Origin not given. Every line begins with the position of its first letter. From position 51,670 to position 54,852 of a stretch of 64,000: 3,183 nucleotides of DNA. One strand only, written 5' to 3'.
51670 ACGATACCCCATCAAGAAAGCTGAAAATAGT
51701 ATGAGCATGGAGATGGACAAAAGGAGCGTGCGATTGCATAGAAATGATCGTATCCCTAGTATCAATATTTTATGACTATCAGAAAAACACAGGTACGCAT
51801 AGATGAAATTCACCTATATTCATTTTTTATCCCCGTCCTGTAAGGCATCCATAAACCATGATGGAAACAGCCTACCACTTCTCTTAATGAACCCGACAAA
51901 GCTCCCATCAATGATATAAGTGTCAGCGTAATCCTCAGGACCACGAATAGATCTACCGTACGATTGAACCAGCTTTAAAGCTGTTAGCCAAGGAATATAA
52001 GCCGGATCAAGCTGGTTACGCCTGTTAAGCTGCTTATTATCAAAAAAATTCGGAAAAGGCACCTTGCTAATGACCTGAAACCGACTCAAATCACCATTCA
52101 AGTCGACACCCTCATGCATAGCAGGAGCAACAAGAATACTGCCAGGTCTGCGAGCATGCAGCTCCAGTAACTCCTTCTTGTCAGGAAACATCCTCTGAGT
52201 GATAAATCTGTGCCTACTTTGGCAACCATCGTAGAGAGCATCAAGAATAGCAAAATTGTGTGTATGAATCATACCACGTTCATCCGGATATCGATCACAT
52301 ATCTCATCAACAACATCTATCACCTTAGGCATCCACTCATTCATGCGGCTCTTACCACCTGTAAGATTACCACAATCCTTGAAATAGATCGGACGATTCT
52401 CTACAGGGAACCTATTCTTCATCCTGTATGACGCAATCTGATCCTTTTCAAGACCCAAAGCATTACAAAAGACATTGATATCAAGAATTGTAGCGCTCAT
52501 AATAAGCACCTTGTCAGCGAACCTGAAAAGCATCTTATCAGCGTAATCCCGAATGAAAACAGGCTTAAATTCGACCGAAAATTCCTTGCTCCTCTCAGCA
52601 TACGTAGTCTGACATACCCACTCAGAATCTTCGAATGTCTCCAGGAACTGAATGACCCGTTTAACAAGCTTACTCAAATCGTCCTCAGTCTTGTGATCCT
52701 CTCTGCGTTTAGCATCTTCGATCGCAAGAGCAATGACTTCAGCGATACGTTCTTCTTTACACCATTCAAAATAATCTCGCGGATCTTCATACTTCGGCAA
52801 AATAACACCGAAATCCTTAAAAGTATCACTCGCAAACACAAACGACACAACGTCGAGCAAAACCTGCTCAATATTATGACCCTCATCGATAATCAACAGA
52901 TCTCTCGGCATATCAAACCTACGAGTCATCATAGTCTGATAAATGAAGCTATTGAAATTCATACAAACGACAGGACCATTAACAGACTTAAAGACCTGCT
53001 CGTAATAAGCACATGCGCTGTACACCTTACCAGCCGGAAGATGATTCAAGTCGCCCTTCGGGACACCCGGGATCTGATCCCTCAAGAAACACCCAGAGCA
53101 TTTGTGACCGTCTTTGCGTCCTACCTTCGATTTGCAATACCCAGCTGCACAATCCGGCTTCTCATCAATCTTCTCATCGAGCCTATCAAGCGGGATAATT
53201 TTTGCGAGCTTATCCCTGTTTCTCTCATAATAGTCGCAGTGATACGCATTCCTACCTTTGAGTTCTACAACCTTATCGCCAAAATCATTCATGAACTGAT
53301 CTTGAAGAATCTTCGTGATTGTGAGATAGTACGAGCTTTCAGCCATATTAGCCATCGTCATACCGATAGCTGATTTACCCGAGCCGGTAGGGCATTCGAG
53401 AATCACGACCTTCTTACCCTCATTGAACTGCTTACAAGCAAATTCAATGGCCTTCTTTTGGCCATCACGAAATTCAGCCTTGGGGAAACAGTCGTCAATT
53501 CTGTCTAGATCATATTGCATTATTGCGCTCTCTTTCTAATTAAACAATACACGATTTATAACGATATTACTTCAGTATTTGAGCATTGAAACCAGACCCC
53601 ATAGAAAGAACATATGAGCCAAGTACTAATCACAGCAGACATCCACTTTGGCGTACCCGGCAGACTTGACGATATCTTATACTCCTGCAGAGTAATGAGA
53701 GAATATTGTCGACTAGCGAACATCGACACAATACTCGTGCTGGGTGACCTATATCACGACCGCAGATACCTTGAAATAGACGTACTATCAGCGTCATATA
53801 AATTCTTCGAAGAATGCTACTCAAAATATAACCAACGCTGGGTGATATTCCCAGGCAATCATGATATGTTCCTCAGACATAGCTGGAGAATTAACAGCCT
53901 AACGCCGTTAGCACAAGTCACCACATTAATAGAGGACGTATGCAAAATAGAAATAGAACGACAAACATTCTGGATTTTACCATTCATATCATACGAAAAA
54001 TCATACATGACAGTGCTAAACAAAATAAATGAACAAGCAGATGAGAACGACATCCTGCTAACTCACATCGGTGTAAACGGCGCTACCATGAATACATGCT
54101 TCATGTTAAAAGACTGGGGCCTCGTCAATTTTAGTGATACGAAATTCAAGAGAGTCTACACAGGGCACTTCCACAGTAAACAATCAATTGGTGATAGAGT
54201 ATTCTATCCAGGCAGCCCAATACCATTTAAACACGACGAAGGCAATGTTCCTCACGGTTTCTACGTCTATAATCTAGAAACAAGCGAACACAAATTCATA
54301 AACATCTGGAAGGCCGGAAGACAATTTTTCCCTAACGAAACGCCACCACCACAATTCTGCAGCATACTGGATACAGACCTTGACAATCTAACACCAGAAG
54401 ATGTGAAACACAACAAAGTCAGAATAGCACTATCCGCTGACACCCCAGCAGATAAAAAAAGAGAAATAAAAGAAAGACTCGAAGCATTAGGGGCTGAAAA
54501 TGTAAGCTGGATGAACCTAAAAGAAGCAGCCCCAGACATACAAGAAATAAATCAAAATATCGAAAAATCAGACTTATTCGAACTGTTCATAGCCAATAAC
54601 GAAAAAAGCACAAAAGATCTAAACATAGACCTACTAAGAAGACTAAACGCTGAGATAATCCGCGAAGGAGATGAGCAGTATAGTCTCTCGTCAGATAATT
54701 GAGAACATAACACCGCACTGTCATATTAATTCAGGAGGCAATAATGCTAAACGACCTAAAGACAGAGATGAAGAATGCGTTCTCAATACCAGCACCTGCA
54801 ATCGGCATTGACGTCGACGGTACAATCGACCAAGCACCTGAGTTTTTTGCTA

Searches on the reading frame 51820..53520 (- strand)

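Call 46: search_protein_families(library=pfam, proteins=[window:51820-53520:-], max_evalue=0.001)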
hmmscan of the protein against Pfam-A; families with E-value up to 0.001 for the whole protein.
window:51820-53520:- (566 aa): 3 families
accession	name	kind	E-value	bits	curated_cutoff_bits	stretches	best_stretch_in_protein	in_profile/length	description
PF13307.12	Helicase_C_2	-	3e-14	53.9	25.3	1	414-556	10-167/170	Helicase C-terminal domain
PF04851.21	ResIII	-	1.7e-07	31.8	22.5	1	16-82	3-75/164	Type III restriction enzyme, res subunit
PF06733.21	DEAD_2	-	8.1e-06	26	21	1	163-230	99-168/172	DEAD_2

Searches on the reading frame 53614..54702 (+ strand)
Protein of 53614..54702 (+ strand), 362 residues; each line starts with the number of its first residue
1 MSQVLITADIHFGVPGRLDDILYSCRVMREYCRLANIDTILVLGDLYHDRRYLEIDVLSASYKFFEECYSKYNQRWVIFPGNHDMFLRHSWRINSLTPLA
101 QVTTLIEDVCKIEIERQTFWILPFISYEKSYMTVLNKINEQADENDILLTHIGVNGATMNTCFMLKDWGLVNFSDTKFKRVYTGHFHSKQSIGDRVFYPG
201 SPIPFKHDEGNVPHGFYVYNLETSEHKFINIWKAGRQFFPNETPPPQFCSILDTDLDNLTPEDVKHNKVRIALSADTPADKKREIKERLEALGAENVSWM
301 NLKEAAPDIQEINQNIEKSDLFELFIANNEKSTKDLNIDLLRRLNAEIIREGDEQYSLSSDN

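Call 46: search_protein_families(library=pfam, proteins=[window:53614-54702:+], max_evalue=0.001)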
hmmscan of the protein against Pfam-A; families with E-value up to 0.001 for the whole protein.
window:53614-54702:+ (362 aa): 1 family
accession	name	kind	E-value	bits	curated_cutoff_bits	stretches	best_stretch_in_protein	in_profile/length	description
PF00149.33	Metallophos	-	4.3e-09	37.5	21.5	1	4-187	3-189/191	Calcineurin-like phosphoesterase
